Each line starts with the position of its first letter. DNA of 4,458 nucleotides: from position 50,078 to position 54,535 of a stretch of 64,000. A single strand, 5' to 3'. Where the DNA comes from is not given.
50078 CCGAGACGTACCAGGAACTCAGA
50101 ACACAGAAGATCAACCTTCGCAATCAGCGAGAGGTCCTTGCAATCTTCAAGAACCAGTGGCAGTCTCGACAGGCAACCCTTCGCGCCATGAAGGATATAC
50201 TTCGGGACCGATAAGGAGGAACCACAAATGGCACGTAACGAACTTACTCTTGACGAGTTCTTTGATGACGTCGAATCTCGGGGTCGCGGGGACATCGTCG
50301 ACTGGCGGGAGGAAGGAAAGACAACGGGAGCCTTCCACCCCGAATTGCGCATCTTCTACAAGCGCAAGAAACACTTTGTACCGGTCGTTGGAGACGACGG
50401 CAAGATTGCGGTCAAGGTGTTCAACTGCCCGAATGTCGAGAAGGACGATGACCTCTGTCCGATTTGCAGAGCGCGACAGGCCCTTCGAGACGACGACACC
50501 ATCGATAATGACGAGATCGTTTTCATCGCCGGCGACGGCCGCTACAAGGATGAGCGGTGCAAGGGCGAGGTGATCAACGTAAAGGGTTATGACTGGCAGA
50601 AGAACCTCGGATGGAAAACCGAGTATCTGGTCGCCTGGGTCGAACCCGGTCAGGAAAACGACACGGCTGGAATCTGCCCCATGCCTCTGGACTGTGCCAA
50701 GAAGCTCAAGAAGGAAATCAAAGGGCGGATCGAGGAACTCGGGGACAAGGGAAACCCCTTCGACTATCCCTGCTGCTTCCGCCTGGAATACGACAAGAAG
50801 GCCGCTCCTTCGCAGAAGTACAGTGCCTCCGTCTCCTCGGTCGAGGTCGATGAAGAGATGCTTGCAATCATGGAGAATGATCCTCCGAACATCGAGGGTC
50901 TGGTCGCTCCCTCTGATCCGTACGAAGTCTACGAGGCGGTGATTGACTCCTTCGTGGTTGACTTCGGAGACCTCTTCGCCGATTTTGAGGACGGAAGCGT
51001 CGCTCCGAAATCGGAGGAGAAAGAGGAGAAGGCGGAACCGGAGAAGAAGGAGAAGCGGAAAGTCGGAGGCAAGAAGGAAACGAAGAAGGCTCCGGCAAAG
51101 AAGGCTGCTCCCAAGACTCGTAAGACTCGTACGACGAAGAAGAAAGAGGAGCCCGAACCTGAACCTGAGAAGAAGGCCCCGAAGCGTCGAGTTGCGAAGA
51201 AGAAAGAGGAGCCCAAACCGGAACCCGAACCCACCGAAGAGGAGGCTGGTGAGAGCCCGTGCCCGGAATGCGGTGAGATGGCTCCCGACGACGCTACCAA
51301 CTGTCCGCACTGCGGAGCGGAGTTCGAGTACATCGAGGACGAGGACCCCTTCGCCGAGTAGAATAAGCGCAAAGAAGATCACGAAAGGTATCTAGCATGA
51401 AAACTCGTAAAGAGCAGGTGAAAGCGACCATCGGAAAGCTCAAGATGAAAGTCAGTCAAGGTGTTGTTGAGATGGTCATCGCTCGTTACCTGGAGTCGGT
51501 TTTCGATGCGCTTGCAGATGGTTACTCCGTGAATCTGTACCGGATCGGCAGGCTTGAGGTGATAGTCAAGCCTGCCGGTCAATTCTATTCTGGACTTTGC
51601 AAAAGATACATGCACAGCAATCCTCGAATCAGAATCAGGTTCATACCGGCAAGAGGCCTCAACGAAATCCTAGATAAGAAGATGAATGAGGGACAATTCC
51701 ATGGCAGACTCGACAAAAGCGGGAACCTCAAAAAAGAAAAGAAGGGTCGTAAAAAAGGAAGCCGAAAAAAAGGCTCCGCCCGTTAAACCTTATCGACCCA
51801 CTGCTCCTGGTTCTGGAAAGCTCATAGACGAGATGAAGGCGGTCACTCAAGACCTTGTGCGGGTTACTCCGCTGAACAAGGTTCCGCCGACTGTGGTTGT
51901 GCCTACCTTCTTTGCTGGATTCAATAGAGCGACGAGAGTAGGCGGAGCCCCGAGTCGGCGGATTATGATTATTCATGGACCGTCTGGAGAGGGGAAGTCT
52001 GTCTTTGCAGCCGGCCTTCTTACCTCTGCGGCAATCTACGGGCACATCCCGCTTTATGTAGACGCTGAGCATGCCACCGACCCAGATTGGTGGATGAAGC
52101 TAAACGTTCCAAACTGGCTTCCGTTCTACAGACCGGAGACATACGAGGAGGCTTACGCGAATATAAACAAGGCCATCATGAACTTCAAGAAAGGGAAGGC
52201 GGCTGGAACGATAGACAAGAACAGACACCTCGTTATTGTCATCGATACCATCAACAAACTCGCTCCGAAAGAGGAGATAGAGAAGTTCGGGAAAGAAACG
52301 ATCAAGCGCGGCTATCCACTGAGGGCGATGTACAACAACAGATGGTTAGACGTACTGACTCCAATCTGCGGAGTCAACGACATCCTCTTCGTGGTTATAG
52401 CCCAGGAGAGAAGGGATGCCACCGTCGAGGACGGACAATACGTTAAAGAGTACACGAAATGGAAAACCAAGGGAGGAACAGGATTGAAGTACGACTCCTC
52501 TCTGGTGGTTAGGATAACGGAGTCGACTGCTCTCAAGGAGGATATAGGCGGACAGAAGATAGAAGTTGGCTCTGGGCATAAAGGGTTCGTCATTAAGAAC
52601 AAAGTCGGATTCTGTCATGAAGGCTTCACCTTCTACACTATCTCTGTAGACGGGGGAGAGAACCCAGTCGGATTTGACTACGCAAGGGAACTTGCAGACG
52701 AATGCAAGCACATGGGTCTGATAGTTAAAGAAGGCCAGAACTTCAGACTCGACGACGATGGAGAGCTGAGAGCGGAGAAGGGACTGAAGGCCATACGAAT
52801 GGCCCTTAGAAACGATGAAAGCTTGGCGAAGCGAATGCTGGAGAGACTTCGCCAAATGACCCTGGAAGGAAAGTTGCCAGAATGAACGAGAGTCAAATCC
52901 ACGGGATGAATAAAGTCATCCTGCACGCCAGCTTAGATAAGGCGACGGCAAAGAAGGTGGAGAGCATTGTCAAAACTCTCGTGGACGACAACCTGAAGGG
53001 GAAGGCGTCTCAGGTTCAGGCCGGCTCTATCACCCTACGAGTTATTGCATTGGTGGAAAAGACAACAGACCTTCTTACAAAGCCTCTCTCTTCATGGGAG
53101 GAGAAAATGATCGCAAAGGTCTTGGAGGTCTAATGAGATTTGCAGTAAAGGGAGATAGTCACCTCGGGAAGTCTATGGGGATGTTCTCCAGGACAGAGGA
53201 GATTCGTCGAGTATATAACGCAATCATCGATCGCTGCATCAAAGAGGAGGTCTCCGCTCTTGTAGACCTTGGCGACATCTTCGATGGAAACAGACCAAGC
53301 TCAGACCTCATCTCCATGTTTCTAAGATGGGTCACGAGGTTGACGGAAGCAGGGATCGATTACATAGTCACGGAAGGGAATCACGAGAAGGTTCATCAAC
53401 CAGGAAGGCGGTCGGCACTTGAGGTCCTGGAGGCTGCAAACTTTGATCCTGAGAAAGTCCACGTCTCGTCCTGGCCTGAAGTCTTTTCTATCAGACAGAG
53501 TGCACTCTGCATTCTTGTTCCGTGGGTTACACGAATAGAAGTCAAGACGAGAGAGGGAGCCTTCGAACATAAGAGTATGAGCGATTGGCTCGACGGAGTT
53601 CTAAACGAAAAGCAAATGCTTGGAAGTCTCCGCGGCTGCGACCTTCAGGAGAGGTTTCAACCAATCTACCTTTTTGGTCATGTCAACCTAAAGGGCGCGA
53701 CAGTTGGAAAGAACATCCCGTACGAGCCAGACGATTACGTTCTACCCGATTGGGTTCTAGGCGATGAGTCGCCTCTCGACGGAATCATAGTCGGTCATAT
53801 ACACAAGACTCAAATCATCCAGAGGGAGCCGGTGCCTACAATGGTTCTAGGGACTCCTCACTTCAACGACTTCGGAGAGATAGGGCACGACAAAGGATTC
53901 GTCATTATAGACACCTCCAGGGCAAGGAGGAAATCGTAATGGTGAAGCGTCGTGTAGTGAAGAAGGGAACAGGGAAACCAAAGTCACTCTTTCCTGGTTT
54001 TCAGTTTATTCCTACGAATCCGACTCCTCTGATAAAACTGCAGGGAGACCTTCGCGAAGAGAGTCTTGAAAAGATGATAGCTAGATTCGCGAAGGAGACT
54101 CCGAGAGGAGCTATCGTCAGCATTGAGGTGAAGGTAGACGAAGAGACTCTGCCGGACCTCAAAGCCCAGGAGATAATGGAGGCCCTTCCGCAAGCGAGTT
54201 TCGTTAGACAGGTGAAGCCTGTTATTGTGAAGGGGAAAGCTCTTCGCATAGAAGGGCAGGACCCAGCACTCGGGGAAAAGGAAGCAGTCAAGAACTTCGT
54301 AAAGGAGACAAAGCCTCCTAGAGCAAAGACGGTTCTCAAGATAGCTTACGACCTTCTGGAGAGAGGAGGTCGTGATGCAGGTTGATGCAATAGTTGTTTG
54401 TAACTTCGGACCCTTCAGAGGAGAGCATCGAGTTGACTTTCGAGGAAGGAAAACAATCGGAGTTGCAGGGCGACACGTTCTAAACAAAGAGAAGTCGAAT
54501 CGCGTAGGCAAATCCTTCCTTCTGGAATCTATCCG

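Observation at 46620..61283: Shared N-terminal peptide (K/R)RRVVKK on the polymerase, RecA-like recombinase and other DNA-metabolism proteins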

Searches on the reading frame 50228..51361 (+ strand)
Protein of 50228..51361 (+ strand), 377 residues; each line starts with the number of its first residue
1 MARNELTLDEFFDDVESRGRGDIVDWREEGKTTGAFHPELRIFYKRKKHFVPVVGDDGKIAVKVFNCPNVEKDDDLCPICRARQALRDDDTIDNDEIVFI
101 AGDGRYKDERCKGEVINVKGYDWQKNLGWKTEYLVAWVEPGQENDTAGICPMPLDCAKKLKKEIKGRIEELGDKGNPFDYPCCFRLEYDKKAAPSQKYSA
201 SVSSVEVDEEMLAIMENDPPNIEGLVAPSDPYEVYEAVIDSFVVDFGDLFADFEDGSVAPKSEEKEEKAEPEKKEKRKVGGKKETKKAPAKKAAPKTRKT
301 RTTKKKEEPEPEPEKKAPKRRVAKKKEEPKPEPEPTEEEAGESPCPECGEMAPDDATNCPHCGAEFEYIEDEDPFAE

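Call 5: search_protein_families(library=pfam, proteins=[window:50228-51361:+], max_evalue=0.01)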
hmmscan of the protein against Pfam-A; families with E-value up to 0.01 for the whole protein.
window:50228-51361:+ (377 aa): 4 families
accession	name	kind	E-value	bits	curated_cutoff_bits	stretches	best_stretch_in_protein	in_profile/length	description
PF13248.11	Zn_ribbon_3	-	2e-05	24.3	27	1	344-365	4-25/26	zinc-ribbon domain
PF13240.11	Zn_Ribbon_1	-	0.00019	21.6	25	1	345-365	2-22/23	zinc-ribbon domain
PF12773.13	DZR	-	0.00072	20.1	27.3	1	343-363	25-45/45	Double zinc ribbon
PF10571.15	UPF0547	-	0.0012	19.4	29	1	345-367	3-25/26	Uncharacterised protein family UPF0547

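Call 28: search_protein_families(library=phrogs, proteins=[window:50228-51361:+], max_evalue=0.01)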
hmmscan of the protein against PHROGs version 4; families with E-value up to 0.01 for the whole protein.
window:50228-51361:+ (377 aa): 2 families
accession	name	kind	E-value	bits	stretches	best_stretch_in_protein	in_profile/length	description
phrog_8436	-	unknown function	0.00079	20.5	1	330-369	52-90/110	-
phrog_8032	-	unknown function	0.0032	18.7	1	338-369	69-100/173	-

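Call 54: search_solved_structures(query=A2, max_evalue=10, show_alignments=1)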
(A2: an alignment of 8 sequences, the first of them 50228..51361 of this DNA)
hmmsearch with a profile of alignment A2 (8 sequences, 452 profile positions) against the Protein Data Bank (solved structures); distinct sequences matched with E-value up to 10: 3.
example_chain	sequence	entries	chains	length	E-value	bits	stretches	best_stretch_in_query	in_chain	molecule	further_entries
9p3z_A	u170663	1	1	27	1.1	11.5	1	422-444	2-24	Zinc finger C4H2 domain-containing protein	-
7q5q_B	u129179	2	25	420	3.8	9.8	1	278-338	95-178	Dihydrolipoyllysine-residue succinyltransferase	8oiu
5cwo_A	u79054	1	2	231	5.8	9.2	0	182-204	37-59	Designed helical repeat protein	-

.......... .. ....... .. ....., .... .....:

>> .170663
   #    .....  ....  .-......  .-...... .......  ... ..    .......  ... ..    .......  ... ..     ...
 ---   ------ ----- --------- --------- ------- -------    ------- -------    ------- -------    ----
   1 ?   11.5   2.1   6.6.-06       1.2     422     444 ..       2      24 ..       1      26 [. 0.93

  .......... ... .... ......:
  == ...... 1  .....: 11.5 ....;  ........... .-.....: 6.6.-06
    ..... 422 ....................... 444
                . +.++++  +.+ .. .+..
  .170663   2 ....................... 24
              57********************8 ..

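Call 55: search_protein_families(library=phrogs, alignment_id=A2, max_evalue=0.01)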
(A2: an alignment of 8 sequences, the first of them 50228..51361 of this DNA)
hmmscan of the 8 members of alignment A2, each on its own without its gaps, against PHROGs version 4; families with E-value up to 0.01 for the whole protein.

A. member 1, window:50228-51361:+ (377 aa): 2 families
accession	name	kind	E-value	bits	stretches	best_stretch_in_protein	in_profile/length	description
phrog_8436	-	unknown function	0.00079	20.5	1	330-369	52-90/110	-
phrog_8032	-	unknown function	0.0032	18.7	1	338-369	69-100/173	-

B. families by the number of members that match (of 8 scanned): 8 families
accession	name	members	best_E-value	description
phrog_8436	-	1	0.00079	-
phrog_33317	-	1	0.001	-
phrog_8032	-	1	0.0032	-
phrog_4046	-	1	0.0033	-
phrog_6586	-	1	0.0033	-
phrog_11137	-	1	0.0047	-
phrog_12167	-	1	0.0054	-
phrog_9961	-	1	0.0055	-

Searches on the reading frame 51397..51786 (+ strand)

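Call 28: search_protein_families(library=phrogs, proteins=[window:51397-51786:+], max_evalue=0.01)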
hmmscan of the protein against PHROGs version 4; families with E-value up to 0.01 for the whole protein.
window:51397-51786:+ (129 aa): 1 family
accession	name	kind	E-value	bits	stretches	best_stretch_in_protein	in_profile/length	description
phrog_379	-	DNA, RNA and nucleotide metabolism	4.7e-10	40.1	1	17-98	43-124/138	DNA binding protein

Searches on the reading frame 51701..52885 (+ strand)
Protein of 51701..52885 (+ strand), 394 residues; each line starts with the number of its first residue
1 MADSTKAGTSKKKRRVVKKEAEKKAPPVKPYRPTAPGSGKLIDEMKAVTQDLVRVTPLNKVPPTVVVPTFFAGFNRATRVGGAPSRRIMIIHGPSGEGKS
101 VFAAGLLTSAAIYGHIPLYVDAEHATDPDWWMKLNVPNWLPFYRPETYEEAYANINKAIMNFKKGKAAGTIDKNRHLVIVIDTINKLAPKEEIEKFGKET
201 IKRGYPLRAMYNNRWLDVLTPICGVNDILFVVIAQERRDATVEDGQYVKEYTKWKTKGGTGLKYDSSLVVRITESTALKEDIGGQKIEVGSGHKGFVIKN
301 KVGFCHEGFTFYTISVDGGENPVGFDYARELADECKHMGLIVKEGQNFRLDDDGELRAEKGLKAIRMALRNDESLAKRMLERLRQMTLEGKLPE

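Call 5: search_protein_families(library=pfam, proteins=[window:51701-52885:+], max_evalue=0.01)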
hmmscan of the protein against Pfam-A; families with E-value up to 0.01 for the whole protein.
window:51701-52885:+ (394 aa): 4 families
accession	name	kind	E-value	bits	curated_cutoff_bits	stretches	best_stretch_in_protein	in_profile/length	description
PF00154.27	RecA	-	8.3e-16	58.7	27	1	67-304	33-246/262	recA bacterial DNA recombination protein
PF13479.12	AAA_24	-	4.7e-09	36.8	27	1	88-282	4-175/195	AAA domain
PF06745.19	ATPase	-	6.7e-05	22.8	26.6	1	67-123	1-57/231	KaiC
PF20703.3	nSTAND1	-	0.0034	17.5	27.1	1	86-188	33-128/379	Novel STAND NTPase 1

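Call 8: find_related_loci(query=window:51701-52885:+, collection=viral_contigs, flank=10000)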
Query window:51701-52885:+ (394 aa) in viral_contigs; peptide patterns used: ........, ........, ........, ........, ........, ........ (x = any residue, [..] = any of these).
103 stretches matched a pattern, but none encodes a relative of the query by tblastn (E <= 1e-3).

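Call 34: find_homologous_proteins(query=window:51701-52885:+, max_evalue=1e-8)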
Query window:51701-52885:+ (394 aa): 23 proteins with E <= 1e-8 among 5400 candidates.
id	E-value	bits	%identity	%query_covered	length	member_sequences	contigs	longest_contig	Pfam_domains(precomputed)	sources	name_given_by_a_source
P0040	5.9e-266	900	100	100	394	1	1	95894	PF13479.13,PF00154.28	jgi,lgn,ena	-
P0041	4.7e-64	235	42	75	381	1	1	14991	PF00154.28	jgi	-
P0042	2.6e-60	223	41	76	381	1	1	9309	PF00154.28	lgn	-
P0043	4.1e-60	222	43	70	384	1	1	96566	PF00154.28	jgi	jgi:hypothetical protein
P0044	3.3e-56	209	38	85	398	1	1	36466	PF00154.28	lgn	-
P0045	6.2e-52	195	36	79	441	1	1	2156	PF00154.28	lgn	-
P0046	2.5e-50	190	37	78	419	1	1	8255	PF13479.13,PF00154.28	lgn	-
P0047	6.4e-36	143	35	79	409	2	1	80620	PF00154.28,PF21096.3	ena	-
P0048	3.6e-33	134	33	72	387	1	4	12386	PF00154.28,PF21096.3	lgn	-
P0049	2.2e-32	131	32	84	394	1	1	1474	PF00154.28,PF21096.3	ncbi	-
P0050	6.7e-32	129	32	87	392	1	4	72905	PF00154.28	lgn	-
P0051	1.4e-30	125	32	72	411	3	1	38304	PF00154.28,PF21096.3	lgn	-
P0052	6.6e-30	123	31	90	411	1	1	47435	PF00154.28,PF21096.3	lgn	-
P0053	9.6e-25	106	30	79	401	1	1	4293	PF00154.28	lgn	-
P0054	2.7e-24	104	30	66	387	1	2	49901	PF00154.28,PF21096.3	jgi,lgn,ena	jgi:recombination protein RecA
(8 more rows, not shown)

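Call 36: find_encoding_contigs(protein=P0043, flank=10000, max_places=1)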
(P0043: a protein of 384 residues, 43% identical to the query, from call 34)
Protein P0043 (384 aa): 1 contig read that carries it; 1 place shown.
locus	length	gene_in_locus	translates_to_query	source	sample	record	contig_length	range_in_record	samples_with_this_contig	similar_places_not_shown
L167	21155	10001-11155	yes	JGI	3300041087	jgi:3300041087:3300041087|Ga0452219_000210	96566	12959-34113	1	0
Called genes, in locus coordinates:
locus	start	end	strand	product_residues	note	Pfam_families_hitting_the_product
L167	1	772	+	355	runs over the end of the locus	PF01807:Zn_ribbon_DnaG (weak)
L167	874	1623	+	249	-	-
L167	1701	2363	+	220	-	-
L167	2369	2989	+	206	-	PF01464:SLT (weak)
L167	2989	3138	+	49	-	-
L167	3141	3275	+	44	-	-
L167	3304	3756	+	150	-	PF00583:Acetyltransf_1 (weak)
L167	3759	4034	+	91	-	-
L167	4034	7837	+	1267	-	PF02811:PHP, PF07733:DNA_pol3_alpha, PF17657:DNA_pol3_finger, PF14579:HHH_6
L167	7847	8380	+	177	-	-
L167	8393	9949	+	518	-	-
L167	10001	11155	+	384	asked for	PF00154:RecA_N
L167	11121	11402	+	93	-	-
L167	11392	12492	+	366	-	PF00149:Metallophos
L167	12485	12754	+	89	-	-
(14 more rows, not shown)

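Call 37: find_encoding_contigs(protein=P0044, flank=10000, max_places=1)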
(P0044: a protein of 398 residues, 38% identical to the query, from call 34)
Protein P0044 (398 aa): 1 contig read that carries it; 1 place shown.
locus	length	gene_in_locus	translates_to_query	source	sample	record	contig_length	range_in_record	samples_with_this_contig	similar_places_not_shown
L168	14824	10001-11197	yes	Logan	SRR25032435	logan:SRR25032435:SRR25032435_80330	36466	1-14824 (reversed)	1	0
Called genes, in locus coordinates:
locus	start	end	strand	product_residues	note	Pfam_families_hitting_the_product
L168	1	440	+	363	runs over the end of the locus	-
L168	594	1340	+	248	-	PF02511:Thy1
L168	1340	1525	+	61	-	-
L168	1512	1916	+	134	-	PF09152:DUF1937, PF14359:DUF4406 (weak)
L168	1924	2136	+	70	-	-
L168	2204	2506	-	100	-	-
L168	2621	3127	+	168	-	-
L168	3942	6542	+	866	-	PF03104:DNA_pol_B_exo1 (faint), PF13482:RNase_H_2, PF00136:DNA_pol_B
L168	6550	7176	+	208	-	-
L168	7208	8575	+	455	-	-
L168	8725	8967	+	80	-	-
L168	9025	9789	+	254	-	-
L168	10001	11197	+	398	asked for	PF00154:RecA_N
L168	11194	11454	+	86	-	-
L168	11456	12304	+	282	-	PF12705:PDDEXK_1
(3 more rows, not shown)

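Call 38: find_encoding_contigs(protein=P0050, flank=10000, max_places=1)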
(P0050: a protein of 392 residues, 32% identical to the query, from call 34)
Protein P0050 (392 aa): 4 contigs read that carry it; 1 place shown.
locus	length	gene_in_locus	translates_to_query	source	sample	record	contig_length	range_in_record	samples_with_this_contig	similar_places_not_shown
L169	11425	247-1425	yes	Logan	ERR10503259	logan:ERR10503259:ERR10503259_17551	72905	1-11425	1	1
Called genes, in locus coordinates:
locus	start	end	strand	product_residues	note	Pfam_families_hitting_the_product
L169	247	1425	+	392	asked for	PF00154:RecA_N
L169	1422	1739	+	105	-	-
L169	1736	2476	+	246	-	PF00149:Metallophos, PF12850:Metallophos_2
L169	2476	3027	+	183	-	-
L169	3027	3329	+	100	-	-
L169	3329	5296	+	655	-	-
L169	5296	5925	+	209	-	-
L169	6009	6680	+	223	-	-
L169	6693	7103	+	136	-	PF21983:NikA-like (weak)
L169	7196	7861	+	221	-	PF04545:Sigma70_r4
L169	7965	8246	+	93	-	-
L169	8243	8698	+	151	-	-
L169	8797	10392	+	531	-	-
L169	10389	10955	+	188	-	PF14301:DUF4376 (weak)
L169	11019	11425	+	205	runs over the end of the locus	-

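Call 39: find_encoding_contigs(protein=P0047, flank=10000, max_places=1)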
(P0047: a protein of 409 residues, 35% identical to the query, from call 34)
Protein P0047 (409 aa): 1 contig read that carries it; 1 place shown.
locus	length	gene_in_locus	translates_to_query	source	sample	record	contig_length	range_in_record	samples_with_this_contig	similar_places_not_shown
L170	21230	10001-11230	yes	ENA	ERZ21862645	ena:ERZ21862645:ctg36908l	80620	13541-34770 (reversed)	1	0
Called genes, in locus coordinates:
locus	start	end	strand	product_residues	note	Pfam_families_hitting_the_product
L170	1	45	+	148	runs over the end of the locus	-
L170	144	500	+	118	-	-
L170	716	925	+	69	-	-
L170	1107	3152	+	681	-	PF00580:UvrD-helicase, PF13245:AAA_19, PF13604:AAA_30 (faint), PF13361:UvrD_C, PF13538:UvrD_C_2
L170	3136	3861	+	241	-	PF04542:Sigma70_r2 (weak)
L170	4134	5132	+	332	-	-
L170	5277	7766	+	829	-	PF10108:DNA_pol_B_exo2 (weak), PF13482:RNase_H_2, PF00136:DNA_pol_B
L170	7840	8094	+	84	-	-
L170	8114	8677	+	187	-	-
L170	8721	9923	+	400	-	-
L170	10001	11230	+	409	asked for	PF00154:RecA_N, PF21096:RecA_C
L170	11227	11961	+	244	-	PF00149:Metallophos, PF12850:Metallophos_2 (faint)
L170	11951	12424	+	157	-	-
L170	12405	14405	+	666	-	PF13476:AAA_23 (faint)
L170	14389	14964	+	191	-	PF24608:PDDEXK_15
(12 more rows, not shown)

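Call 43: find_encoding_contigs(protein=P0041, flank=10000, max_places=1)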
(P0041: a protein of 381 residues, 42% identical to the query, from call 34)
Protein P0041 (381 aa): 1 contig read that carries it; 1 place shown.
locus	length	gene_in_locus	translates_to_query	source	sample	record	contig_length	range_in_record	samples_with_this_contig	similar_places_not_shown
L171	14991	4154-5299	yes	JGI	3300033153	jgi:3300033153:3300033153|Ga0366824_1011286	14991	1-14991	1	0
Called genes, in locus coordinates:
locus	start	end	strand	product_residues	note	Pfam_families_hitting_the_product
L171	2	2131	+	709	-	?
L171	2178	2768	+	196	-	-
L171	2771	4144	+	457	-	-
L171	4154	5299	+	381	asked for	PF00154:RecA_N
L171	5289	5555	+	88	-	-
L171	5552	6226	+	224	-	-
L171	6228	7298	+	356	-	PF00149:Metallophos, PF12850:Metallophos_2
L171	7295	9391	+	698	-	PF02463:SMC_N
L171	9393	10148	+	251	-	-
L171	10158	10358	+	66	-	-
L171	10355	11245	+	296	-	PF02739:5_3_exonuc_N, PF01367:5_3_exonuc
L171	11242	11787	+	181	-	PF03167:UDG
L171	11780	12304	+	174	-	-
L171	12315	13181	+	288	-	-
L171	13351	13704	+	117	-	-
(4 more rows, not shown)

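Call 44: find_encoding_contigs(protein=P0048, flank=10000, max_places=1)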
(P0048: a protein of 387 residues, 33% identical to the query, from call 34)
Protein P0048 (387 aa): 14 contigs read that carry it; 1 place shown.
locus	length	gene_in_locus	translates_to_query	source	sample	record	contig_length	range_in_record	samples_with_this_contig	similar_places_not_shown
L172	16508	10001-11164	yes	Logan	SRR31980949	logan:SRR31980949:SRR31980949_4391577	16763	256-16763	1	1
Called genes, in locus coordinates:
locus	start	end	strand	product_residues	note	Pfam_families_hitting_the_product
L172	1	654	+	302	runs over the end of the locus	?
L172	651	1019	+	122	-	-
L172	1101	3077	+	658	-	PF00580:UvrD-helicase, PF13245:AAA_19, PF13361:UvrD_C, PF13538:UvrD_C_2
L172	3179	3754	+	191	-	PF04542:Sigma70_r2 (weak)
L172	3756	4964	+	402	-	-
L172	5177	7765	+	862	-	PF13482:RNase_H_2, PF10108:DNA_pol_B_exo2 (weak), PF00136:DNA_pol_B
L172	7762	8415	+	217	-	-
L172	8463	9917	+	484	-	-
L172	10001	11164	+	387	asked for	PF00154:RecA_N, PF21096:RecA_C (weak)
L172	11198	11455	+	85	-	-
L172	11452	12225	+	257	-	PF00149:Metallophos, PF12850:Metallophos_2 (weak)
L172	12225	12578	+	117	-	-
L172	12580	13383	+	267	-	-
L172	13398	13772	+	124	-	-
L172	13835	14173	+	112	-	-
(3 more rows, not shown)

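Call 45: find_encoding_contigs(protein=P0052, flank=10000, max_places=1)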
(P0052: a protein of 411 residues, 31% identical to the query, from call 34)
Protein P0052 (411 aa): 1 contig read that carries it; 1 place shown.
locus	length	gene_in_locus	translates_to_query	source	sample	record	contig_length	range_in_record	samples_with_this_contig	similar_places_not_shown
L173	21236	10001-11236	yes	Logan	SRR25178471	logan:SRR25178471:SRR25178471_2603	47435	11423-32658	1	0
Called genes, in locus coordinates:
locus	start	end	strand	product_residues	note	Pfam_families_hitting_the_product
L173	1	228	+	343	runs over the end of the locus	-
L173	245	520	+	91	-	-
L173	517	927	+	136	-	-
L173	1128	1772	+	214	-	-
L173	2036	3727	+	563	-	-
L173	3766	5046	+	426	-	PF01555:N6_N4_Mtase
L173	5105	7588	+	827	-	PF10108:DNA_pol_B_exo2, PF13482:RNase_H_2, PF00136:DNA_pol_B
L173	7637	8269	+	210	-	-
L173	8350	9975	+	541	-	-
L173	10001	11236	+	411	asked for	PF00154:RecA_N (weak), PF21096:RecA_C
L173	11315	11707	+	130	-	-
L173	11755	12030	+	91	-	-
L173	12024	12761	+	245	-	PF00149:Metallophos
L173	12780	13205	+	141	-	-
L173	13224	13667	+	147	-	-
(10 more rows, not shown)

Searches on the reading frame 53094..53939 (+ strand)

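Call 5: search_protein_families(library=pfam, proteins=[window:53094-53939:+], max_evalue=0.01)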
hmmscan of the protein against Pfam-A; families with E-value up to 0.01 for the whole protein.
window:53094-53939:+ (281 aa): 1 family
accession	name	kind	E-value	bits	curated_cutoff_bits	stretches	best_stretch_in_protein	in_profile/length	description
PF00149.33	Metallophos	-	3.5e-11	44.3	21.5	1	14-238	1-190/191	Calcineurin-like phosphoesterase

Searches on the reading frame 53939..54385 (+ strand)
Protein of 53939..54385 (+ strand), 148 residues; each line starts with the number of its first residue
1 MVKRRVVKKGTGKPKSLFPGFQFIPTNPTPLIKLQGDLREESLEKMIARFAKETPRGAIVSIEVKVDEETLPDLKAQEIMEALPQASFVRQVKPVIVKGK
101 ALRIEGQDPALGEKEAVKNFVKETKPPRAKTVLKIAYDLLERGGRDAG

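Call 5: search_protein_families(library=pfam, proteins=[window:53939-54385:+], max_evalue=0.01)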
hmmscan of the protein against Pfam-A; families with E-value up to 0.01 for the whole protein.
window:53939-54385:+ (148 aa): 0 families

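Call 9: find_encoding_contigs(protein=window:53939-54385:+, flank=10000, max_places=6)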
Protein window:53939-54385:+ (148 aa): 3 contigs read that carry it; 1 place shown.
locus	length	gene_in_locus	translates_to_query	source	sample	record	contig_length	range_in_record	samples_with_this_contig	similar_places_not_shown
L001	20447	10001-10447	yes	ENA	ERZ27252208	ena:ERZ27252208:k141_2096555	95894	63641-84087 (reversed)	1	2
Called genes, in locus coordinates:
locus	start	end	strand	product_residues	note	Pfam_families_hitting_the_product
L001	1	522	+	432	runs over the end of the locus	PF08761:dUTPase_2 (weak)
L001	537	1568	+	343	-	PF02511:Thy1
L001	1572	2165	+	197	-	PF03167:UDG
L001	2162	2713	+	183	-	-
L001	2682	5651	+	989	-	PF03104:DNA_pol_B_exo1 (weak), PF10108:DNA_pol_B_exo2 (faint), PF13482:RNase_H_2 (weak), PF00136:DNA_pol_B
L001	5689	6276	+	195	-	-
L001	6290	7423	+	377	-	PF13248:Zn_ribbon_3 (weak)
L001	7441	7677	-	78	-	-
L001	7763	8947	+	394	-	PF00154:RecA_N, PF13479:AAA_24 (weak)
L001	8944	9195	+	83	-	-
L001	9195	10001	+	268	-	PF00149:Metallophos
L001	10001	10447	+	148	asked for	-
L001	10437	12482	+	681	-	PF13476:AAA_23 (faint)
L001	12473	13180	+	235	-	-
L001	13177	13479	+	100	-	-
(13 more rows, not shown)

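Call 28: search_protein_families(library=phrogs, proteins=[window:53939-54385:+], max_evalue=0.01)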
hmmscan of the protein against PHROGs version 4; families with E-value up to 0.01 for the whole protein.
window:53939-54385:+ (148 aa): 0 families
